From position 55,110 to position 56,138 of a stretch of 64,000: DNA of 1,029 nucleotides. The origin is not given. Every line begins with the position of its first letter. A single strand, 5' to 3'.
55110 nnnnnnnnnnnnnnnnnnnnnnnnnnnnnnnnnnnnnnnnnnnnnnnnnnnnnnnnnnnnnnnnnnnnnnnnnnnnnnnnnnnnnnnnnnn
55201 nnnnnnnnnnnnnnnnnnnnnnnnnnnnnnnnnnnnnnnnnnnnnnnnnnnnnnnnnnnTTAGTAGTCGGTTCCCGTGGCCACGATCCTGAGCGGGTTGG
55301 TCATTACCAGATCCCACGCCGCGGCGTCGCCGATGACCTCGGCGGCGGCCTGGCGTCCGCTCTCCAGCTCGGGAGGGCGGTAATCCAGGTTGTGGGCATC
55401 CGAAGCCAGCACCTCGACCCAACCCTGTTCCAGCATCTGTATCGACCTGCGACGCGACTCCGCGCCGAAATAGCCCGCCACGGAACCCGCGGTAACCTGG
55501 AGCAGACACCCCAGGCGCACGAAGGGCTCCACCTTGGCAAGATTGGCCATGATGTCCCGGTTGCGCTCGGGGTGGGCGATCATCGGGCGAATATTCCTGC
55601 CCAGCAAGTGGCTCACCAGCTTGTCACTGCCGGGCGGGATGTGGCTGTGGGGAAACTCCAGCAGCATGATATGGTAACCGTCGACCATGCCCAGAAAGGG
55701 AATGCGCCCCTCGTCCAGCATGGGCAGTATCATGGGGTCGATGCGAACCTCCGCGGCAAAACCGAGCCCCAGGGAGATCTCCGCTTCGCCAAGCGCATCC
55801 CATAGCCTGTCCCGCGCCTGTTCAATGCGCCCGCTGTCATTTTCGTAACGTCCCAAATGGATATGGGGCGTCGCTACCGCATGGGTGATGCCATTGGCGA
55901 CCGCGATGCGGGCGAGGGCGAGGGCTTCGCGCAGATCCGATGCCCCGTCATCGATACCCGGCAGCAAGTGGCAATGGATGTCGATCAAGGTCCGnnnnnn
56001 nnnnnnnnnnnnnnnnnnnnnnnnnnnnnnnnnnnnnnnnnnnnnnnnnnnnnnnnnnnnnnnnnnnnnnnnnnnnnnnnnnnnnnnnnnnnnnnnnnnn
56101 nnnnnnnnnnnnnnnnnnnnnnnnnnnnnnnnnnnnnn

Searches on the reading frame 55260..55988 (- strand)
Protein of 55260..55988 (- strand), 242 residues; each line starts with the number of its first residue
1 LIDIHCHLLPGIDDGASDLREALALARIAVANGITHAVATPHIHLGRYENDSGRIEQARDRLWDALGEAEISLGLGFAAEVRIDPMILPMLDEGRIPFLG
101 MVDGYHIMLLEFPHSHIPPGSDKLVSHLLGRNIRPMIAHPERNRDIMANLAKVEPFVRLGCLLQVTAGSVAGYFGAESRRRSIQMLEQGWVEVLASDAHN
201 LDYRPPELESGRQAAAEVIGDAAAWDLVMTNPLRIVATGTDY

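Call 33: search_protein_families(library=pfam, proteins=[window:55260-55988:-], max_evalue=0.00001)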
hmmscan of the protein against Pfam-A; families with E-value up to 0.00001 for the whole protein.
window:55260-55988:- (242 aa): 1 family
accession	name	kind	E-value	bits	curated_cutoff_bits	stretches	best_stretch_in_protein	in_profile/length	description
PF19567.5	CpsB_CapC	-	3.6e-45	154.7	27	1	1-236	1-233/234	Capsular polysaccharide synthesis, CpsB/CapC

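Call 50: find_encoding_contigs(protein=window:55260-55988:-, flank=2500, max_places=10)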
Protein window:55260-55988:- (242 aa): no gene with exactly this product is on record in the collection.
